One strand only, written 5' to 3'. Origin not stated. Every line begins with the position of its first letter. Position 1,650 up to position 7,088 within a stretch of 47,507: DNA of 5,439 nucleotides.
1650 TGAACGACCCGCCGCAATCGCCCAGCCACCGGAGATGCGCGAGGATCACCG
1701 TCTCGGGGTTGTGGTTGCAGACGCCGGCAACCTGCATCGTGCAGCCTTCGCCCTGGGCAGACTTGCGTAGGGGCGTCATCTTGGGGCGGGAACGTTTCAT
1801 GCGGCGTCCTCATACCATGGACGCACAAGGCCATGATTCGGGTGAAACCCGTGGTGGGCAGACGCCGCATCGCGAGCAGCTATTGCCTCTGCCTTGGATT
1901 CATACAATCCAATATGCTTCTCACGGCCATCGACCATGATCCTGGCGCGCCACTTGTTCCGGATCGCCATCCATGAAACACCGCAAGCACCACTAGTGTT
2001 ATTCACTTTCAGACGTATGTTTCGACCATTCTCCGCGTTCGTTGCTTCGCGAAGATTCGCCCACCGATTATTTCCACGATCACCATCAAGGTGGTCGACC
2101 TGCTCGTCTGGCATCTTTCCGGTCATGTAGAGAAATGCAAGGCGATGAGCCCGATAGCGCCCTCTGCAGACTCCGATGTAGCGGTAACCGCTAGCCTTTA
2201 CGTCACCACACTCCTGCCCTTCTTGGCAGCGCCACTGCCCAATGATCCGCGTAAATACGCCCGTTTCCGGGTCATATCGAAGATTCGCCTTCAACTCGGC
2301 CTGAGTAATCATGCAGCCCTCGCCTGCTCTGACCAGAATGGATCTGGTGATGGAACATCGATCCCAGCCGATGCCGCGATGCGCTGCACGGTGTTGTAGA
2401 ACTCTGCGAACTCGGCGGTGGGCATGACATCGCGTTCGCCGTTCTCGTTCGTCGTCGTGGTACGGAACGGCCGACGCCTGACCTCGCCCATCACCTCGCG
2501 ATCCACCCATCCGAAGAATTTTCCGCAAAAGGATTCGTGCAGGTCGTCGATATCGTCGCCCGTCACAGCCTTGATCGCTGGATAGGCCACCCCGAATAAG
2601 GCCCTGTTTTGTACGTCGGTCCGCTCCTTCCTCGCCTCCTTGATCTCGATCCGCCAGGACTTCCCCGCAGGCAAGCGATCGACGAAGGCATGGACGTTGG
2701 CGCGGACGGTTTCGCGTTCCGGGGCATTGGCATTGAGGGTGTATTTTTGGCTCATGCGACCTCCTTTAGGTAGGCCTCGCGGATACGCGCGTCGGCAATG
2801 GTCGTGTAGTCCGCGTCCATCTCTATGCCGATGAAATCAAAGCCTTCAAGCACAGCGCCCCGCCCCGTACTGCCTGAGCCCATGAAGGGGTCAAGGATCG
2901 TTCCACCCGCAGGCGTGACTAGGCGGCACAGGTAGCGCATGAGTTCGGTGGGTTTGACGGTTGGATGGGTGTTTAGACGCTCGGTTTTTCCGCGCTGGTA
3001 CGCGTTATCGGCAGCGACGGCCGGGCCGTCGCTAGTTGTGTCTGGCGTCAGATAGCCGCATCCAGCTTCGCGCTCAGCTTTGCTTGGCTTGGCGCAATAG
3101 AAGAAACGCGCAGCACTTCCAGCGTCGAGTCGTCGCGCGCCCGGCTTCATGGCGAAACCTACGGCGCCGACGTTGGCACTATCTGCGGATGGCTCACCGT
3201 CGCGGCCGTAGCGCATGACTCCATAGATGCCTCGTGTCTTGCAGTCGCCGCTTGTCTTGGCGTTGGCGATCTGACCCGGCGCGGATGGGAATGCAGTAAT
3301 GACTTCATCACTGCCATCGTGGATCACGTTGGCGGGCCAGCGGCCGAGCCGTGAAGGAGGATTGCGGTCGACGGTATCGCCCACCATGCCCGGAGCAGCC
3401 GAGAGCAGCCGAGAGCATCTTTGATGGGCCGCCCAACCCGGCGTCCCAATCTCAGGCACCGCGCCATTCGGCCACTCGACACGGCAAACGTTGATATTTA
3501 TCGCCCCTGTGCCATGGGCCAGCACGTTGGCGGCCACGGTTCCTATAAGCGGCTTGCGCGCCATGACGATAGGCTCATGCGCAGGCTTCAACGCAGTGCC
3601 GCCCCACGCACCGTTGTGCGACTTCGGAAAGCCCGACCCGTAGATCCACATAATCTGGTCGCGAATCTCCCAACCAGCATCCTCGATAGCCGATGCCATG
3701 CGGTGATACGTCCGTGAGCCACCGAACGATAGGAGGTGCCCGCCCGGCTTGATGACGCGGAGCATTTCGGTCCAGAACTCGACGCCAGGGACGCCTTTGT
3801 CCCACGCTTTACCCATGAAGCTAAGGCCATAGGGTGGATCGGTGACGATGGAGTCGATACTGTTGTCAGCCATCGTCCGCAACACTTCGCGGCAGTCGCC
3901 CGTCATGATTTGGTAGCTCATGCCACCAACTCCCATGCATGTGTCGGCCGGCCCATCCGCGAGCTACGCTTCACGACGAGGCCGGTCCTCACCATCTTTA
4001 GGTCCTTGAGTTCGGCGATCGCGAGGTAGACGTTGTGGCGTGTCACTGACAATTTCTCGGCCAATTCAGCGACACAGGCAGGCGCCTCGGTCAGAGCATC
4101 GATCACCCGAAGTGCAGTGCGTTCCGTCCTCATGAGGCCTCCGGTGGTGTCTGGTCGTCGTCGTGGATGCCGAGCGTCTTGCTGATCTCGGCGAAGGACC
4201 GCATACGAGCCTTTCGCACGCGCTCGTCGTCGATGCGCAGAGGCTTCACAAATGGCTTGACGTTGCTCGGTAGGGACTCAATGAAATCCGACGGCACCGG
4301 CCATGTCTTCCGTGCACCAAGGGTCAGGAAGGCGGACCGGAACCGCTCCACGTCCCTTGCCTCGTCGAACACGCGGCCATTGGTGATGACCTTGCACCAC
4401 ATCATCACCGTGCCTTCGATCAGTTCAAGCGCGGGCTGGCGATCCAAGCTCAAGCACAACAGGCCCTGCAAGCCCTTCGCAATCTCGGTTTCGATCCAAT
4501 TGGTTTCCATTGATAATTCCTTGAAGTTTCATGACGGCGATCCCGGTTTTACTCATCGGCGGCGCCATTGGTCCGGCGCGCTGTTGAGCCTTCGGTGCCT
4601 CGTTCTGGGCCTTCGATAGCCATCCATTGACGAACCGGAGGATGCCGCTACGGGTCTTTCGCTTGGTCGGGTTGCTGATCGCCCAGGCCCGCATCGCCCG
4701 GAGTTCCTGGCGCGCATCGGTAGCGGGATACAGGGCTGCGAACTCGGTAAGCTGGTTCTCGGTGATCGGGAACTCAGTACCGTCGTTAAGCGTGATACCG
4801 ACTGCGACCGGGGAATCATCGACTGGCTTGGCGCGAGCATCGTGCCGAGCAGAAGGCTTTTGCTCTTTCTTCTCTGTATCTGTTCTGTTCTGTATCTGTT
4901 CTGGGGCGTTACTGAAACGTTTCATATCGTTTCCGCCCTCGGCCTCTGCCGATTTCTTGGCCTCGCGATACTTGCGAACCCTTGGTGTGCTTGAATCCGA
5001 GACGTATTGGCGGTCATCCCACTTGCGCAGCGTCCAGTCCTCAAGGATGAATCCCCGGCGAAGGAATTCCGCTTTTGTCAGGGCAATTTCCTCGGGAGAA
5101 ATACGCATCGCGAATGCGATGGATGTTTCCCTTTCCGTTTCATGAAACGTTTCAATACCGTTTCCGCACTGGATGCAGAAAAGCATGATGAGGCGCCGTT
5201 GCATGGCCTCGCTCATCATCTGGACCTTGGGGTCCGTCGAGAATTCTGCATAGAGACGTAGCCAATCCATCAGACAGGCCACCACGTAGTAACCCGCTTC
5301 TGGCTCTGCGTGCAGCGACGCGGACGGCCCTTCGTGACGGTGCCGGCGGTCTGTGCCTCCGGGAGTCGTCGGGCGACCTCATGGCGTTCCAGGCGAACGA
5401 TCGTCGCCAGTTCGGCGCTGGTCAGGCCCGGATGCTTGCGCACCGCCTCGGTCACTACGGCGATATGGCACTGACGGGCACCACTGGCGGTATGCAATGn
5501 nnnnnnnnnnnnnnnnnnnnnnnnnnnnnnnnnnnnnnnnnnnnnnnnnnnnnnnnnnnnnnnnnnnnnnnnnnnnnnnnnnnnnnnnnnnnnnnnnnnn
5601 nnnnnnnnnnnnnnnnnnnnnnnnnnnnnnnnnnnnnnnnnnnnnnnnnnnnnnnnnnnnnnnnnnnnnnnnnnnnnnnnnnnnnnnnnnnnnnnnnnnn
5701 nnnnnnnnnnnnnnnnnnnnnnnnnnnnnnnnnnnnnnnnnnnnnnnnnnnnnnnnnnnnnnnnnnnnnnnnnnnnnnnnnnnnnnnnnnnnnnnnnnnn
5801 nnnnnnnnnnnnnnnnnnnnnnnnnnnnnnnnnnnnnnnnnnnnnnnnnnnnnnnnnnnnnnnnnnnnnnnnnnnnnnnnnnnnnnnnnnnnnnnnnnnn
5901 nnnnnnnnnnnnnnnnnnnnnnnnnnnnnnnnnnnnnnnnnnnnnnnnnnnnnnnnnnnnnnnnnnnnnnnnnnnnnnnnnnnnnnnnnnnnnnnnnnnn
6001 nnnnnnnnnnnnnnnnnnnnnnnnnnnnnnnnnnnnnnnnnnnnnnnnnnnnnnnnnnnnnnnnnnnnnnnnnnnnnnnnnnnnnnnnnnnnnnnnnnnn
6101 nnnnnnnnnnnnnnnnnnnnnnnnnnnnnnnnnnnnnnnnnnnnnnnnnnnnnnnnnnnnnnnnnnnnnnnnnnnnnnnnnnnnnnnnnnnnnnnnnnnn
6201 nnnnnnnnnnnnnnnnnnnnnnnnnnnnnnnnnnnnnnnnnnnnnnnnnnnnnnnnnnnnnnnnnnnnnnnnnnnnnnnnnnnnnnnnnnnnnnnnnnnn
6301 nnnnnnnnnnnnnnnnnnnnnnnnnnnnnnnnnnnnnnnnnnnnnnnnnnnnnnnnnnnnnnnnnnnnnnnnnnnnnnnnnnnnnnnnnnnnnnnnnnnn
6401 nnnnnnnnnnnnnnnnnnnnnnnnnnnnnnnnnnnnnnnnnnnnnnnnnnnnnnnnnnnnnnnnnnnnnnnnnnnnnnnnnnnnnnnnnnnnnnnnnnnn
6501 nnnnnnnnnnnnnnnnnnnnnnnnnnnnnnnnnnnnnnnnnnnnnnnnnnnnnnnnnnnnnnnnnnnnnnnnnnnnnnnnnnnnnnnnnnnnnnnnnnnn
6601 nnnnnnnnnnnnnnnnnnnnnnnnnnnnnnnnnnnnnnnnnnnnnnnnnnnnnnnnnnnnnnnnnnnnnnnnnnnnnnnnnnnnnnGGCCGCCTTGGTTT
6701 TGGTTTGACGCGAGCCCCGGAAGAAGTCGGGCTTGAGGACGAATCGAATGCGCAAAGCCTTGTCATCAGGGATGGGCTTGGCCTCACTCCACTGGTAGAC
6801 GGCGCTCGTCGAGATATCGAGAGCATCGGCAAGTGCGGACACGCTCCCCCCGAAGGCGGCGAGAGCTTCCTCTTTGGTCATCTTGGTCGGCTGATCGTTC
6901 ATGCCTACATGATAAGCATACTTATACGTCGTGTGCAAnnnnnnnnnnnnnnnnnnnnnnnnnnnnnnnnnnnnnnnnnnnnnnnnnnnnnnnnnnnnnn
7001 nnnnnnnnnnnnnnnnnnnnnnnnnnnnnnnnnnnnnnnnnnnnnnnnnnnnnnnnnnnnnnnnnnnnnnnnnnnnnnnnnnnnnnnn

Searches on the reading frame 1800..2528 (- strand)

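Call 50: search_protein_families(library=pfam, proteins=[window:1800-2528:-], max_evalue=0.001)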
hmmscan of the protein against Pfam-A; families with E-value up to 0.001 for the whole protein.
window:1800-2528:- (243 aa): 1 family
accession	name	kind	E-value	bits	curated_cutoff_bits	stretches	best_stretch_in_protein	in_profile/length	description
PF13392.12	HNH_3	-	3.7e-17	62.1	24.8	1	125-169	1-46/46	HNH endonuclease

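Call 84: search_protein_families(library=padloc, proteins=[window:1800-2528:-], max_evalue=0.001)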
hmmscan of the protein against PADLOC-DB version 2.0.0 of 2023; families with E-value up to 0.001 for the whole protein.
window:1800-2528:- (243 aa): 1 family
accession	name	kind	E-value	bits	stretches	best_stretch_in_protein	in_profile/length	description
PDLC03687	HEase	-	1.5e-08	32.8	1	110-215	35-142/178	homing endonuclease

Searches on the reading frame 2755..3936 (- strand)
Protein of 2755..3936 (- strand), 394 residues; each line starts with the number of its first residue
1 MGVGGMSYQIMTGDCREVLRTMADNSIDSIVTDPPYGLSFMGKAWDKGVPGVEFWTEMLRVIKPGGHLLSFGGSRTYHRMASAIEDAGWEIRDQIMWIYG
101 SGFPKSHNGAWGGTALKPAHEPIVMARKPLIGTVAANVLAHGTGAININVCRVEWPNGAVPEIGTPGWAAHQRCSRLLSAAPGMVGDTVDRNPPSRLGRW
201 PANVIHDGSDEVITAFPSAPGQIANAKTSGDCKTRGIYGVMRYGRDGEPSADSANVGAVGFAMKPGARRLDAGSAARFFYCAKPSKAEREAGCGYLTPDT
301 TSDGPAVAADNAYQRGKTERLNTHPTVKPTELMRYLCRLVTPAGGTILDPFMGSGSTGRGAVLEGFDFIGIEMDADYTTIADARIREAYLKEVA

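Call 50: search_protein_families(library=pfam, proteins=[window:2755-3936:-], max_evalue=0.001)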
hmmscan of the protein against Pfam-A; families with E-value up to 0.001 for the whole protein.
window:2755-3936:- (394 aa): 2 families
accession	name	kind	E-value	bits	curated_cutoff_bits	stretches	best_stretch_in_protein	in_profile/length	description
PF01555.25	N6_N4_Mtase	-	5.2e-29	102.2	26.7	2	314-381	155-219/221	DNA methylase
PF01170.24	UPF0020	-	0.00017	21.8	22.3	0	20-90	116-182/197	RMKL-like, methyltransferase domain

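Call 84: search_protein_families(library=padloc, proteins=[window:2755-3936:-], max_evalue=0.001)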
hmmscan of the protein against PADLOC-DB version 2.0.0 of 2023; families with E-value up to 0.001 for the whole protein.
window:2755-3936:- (394 aa): 52 families (the best 25 are shown)
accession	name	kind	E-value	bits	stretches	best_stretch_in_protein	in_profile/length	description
PDLC03371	MTase_II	-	1.9e-36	124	2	318-388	185-255/260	Type II methyltransferase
PDLC03387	MTase_II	-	6.8e-23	79.2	2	323-388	213-278/289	Type II methyltransferase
PDLC03738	oMTase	-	2e-22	77.4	2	322-387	202-267/376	orphan methyltransferase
PDLC03216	MTase_II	-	3.7e-22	76.8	2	322-388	192-258/364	Type II methyltransferase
PDLC03299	MTase_II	-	1e-21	75.7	2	318-389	190-263/296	Type II methyltransferase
PDLC03320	MTase_II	-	1.8e-20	71.3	1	314-387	204-276/289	Type II methyltransferase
PDLC03228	MTase_II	-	2.6e-20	71.3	2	322-386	142-206/227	Type II methyltransferase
PDLC03350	MTase_II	-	3e-20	70.8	2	323-388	233-298/312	Type II methyltransferase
PDLC03353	MTase_II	-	3.6e-20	70.6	2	317-388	182-252/260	Type II methyltransferase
PDLC03241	MTase_II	-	1.5e-19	68.3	1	321-392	369-440/447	Type II methyltransferase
PDLC03321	MTase_II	-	1.1e-17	62.1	1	318-387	173-244/245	Type II methyltransferase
PDLC03251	MTase_II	-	1.3e-17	62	2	9-69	6-64/282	Type II methyltransferase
PDLC03308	MTase_II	-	4.2e-17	60.3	2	321-389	330-399/419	Type II methyltransferase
PDLC03265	MTase_II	-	8e-16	56.4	2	10-101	27-126/333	Type II methyltransferase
PDLC03260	MTase_II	-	2e-15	54.6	2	324-390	246-312/349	Type II methyltransferase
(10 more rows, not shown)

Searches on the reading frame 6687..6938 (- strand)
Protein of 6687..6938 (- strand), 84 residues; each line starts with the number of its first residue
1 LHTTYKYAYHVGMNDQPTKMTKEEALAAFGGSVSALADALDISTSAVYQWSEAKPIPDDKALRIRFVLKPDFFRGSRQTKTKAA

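Call 6: search_protein_families(library=pfam, proteins=[window:6687-6938:-], max_evalue=10)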
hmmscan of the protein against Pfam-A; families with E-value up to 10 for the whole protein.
window:6687-6938:- (84 aa): 10 families
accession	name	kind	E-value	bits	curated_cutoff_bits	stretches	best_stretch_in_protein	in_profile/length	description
PF14549.12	P22_Cro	-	1.7e-10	40.9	30.2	1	21-65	1-42/60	DNA-binding transcriptional regulator Cro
PF15943.11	YdaS_toxin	-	2.2e-05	24.6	30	1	31-64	9-43/65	Bacterial toxin YdaS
PF13384.12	HTH_23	-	0.00041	20.5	24.6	1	26-50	14-37/50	Homeodomain-like domain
PF07022.19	Phage_CI_repr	-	0.0046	17.7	22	1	34-65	16-47/65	Bacteriophage CI repressor helix-turn-helix domain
PF02954.25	HTH_8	-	0.0053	16.9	22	1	23-48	11-36/42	Bacterial regulatory protein, Fis family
PF01527.26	HTH_Tnp_1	-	0.11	13.2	24.1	1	21-52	11-45/75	Transposase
PF13518.12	HTH_28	-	0.12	12.9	25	1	30-50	12-32/52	Helix-turn-helix domain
PF01381.28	HTH_3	-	0.14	12.6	23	1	24-59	3-38/55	Helix-turn-helix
PF13551.12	HTH_29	-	0.2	12.2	28.1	1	27-50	8-32/64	Winged helix-turn helix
PF13309.12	HTH_22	-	0.33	11.5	29.6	1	31-49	42-60/63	HTH domain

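Call 7: search_protein_families(library=phrogs, proteins=[window:6687-6938:-], max_evalue=1)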
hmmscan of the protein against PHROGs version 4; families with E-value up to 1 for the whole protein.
window:6687-6938:- (84 aa): 12 families
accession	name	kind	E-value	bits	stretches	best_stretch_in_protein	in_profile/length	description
phrog_409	-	transcription regulation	3.1e-13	51.4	1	16-65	11-58/127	transcriptional regulator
phrog_35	-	transcription regulation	8.4e-07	30.2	1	7-65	61-121/181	transcriptional repressor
phrog_8008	-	DNA, RNA and nucleotide metabolism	0.0031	18.2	1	26-62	11-43/66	DNA binding protein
phrog_8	-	transcription regulation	0.027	14.9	1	13-63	69-123/346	transcriptional regulator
phrog_17819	-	unknown function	0.04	14.7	1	32-50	24-42/60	-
phrog_157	-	integration and excision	0.048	13.6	1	12-60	197-245/580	transposase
phrog_4779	-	transcription regulation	0.072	14.6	1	24-61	9-46/98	transcriptional regulator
phrog_2856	-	transcription regulation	0.085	13.4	1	24-67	53-96/165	transcriptional regulator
phrog_638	-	transcription regulation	0.11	13.3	1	32-66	19-54/145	transcriptional regulator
phrog_4836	-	transcription regulation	0.11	13.1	1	32-62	90-120/194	CII-like regulator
phrog_686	-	DNA, RNA and nucleotide metabolism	0.12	13.6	1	24-52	43-70/76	HTH DNA binding protein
phrog_4494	-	unknown function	0.21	13.1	1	29-67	17-54/109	-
